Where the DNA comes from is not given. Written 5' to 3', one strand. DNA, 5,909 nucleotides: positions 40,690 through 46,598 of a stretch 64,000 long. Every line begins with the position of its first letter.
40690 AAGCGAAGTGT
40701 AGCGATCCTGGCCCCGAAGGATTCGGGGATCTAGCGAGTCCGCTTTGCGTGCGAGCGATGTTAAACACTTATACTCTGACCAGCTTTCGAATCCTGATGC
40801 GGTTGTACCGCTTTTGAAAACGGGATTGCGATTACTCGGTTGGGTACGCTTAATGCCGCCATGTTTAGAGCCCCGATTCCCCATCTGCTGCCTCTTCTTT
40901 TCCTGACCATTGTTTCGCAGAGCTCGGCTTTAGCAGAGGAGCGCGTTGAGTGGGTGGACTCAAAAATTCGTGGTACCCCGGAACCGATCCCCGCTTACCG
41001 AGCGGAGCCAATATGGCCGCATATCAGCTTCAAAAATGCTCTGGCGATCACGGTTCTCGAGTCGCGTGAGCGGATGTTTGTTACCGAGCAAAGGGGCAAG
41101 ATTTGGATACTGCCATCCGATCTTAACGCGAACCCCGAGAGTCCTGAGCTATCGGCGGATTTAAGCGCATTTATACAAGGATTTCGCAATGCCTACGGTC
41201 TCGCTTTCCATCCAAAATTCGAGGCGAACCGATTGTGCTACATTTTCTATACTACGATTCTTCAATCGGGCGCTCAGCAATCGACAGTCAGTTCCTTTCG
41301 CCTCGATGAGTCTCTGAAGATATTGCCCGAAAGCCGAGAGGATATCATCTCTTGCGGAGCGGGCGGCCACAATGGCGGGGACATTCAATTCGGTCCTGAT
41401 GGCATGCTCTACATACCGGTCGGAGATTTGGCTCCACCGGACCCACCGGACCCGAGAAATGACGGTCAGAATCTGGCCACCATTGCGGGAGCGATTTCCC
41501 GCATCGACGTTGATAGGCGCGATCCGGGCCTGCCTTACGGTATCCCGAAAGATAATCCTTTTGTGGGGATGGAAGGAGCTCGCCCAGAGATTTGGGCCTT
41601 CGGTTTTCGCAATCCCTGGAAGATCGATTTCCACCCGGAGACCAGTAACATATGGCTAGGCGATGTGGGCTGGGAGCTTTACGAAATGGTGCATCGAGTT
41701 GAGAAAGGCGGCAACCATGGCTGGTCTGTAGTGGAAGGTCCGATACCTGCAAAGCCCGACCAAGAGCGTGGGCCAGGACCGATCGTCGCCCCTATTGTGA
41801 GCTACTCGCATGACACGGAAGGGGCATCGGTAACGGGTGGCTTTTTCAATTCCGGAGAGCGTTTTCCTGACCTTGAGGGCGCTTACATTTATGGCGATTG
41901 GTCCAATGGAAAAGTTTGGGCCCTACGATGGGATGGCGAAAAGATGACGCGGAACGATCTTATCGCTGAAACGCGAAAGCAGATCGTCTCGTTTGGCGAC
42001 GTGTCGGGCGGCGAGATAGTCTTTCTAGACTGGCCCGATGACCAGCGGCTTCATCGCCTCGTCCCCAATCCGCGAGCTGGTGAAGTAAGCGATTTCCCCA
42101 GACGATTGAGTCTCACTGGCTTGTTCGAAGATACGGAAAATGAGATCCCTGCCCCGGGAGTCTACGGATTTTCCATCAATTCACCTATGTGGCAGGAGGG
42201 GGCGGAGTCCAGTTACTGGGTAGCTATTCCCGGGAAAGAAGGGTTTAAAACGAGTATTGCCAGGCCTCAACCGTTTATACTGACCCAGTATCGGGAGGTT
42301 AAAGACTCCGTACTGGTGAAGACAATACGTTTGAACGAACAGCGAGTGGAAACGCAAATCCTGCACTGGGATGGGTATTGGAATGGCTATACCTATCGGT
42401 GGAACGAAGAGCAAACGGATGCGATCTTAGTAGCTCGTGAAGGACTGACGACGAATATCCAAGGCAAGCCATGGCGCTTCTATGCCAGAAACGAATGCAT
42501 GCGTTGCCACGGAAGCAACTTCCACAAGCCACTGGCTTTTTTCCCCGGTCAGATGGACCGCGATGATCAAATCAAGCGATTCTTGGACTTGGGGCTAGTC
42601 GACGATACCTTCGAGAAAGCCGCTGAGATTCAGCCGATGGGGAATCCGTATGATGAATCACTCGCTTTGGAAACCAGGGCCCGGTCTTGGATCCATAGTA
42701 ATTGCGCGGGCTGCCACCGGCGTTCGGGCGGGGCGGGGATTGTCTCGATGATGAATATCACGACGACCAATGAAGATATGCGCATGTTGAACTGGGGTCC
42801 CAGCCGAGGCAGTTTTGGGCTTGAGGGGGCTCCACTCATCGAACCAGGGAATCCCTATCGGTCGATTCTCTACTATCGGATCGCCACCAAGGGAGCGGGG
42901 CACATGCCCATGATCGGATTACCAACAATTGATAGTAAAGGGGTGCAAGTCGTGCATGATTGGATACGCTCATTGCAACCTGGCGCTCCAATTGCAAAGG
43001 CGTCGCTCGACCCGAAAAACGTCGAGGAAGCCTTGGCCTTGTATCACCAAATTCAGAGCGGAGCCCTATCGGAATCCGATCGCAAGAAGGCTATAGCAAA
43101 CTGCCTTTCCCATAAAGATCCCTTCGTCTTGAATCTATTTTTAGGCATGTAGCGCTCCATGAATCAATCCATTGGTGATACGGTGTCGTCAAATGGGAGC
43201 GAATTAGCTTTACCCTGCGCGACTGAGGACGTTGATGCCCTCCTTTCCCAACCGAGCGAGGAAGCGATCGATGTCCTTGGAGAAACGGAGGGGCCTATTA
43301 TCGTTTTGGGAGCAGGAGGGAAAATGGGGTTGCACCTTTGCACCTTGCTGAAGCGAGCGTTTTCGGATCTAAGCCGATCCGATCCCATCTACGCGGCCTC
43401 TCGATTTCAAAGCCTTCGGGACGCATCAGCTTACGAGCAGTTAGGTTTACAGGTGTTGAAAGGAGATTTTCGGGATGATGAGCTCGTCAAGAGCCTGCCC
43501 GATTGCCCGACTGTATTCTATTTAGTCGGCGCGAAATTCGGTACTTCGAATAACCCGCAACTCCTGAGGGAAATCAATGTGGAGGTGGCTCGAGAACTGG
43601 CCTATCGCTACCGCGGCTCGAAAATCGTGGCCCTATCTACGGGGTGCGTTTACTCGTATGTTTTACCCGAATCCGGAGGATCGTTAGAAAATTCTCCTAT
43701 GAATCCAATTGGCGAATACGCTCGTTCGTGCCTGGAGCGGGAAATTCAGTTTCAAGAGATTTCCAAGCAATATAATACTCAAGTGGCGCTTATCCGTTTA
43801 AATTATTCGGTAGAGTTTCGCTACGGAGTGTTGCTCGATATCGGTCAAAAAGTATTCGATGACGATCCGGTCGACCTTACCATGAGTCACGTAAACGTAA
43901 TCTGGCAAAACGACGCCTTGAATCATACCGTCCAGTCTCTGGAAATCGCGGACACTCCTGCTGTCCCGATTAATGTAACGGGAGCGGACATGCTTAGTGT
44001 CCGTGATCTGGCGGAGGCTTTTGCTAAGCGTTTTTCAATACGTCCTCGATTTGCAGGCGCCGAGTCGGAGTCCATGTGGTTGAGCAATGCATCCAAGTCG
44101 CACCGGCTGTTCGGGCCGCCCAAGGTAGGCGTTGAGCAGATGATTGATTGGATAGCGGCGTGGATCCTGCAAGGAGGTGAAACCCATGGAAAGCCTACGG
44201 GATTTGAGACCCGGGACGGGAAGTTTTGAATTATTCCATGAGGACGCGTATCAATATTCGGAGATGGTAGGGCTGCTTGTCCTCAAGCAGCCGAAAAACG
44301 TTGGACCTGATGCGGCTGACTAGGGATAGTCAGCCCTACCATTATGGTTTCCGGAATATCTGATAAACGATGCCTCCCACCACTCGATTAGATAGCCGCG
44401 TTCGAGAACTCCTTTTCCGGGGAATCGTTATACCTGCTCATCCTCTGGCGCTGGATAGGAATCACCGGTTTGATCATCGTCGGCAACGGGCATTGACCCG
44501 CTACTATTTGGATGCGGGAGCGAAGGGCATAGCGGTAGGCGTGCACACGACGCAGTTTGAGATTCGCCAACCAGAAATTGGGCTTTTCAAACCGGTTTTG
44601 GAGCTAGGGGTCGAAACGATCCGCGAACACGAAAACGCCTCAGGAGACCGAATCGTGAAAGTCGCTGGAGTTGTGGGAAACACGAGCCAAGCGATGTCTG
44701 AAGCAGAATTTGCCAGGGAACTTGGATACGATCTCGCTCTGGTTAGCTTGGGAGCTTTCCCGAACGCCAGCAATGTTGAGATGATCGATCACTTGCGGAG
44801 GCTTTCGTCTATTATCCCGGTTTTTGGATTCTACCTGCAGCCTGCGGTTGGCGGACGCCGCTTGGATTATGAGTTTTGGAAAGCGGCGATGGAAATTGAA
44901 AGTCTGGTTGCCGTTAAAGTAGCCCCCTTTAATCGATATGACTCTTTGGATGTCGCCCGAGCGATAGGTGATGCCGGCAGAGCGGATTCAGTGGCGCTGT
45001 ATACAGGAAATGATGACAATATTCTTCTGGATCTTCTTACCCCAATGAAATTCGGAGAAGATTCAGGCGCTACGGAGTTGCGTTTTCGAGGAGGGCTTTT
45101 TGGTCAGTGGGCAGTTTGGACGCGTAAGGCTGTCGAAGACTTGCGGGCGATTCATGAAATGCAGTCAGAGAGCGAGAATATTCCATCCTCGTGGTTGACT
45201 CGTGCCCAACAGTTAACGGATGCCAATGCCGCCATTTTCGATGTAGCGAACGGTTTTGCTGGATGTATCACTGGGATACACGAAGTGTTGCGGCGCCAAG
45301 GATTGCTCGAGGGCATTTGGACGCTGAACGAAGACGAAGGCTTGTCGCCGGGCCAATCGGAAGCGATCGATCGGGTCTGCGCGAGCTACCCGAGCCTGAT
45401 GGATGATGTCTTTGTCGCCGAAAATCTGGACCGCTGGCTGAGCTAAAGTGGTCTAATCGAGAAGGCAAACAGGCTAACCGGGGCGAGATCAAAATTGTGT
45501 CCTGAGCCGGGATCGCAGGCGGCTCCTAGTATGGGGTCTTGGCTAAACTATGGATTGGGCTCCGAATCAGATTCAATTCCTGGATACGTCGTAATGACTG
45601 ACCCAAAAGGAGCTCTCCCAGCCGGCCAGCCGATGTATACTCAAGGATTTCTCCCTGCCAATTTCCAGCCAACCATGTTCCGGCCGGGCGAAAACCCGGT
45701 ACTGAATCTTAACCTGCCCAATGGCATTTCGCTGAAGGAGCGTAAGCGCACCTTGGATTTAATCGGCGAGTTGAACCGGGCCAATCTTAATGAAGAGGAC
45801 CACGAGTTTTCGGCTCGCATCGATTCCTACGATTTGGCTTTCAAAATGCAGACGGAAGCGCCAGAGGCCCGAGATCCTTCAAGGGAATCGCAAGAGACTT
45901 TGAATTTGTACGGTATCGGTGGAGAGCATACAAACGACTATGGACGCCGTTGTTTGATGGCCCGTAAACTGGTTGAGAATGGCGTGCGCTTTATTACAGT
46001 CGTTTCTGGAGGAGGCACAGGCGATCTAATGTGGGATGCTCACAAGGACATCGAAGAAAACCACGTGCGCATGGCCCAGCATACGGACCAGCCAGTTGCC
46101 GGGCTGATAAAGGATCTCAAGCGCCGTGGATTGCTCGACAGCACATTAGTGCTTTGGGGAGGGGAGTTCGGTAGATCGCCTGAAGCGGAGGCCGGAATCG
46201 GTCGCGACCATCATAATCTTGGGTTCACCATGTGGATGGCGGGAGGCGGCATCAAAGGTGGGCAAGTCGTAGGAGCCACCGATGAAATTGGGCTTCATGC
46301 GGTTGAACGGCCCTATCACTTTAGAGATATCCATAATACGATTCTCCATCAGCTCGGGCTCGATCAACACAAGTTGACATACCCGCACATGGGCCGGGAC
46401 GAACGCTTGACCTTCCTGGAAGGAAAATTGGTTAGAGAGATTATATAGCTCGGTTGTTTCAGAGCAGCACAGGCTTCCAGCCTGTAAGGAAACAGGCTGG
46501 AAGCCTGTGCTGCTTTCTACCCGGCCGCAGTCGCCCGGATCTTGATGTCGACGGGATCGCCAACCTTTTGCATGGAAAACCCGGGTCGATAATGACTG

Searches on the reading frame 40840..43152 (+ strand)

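Call 67: search_protein_families(library=pfam, proteins=[window:40840-43152:+], max_evalue=0.001)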
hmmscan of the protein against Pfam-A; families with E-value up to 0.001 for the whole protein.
window:40840-43152:+ (770 aa): 2 families
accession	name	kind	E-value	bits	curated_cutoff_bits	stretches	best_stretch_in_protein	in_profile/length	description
PF07995.17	GSDH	-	1.1e-38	133.8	25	1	66-394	3-320/332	Glucose / Sorbosone dehydrogenase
PF13442.11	Cytochrome_CBB3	-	2e-05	25.3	27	0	618-709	10-68/68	Cytochrome C oxidase, cbb3-type, subunit III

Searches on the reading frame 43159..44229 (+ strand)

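Call 67: search_protein_families(library=pfam, proteins=[window:43159-44229:+], max_evalue=0.001)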
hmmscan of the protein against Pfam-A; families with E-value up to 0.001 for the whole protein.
window:43159-44229:+ (356 aa): 1 family
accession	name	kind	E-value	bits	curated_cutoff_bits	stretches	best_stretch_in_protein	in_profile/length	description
PF01370.27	Epimerase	-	7.2e-11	42.4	20.9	1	47-214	1-169/240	NAD dependent epimerase/dehydratase family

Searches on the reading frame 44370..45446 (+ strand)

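Call 67: search_protein_families(library=pfam, proteins=[window:44370-45446:+], max_evalue=0.001)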
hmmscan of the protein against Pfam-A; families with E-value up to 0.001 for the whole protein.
window:44370-45446:+ (358 aa): 1 family
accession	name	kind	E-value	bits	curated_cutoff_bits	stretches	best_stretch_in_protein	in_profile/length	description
PF00701.28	DHDPS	-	2.4e-05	23.7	22.1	1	22-223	7-195/289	Dihydrodipicolinate synthetase family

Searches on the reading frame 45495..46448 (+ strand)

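Call 67: search_protein_families(library=pfam, proteins=[window:45495-46448:+], max_evalue=0.001)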
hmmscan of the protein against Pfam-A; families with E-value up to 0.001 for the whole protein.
window:45495-46448:+ (317 aa): 1 family
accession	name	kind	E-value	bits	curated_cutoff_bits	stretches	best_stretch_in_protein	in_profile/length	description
PF07394.17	DUF1501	-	2.1e-110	370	27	1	9-317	88-390/390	Protein of unknown function (DUF1501)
